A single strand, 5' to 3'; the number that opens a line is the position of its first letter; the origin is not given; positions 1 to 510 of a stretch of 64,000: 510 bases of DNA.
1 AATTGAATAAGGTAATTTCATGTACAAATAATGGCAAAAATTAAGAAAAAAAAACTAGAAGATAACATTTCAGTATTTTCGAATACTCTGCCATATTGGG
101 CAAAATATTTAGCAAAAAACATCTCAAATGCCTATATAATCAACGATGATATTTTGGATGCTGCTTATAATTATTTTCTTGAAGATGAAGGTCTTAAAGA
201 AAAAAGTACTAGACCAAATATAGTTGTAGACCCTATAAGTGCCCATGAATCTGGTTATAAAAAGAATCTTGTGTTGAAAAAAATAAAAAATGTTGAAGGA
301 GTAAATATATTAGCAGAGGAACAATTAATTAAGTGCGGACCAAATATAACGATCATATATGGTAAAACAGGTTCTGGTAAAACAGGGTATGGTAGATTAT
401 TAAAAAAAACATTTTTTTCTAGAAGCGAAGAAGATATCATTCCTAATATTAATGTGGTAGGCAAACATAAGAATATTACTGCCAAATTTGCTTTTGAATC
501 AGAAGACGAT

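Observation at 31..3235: Two-gene module: RloC-like zinc-hook ABC ATPase plus small PD-(D/E)xK-like protein, a candidate phage-defence or translational-suicide system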

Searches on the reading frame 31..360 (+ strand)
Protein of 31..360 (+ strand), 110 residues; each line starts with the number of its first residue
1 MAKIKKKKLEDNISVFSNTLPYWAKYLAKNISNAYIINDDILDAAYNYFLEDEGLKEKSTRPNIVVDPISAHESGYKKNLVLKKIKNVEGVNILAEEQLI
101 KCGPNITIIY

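Call 55: search_protein_families(library=pfam, proteins=[window:31-360:+], max_evalue=0.1)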
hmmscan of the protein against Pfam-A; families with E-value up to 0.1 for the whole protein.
window:31-360:+ (110 aa): 0 families
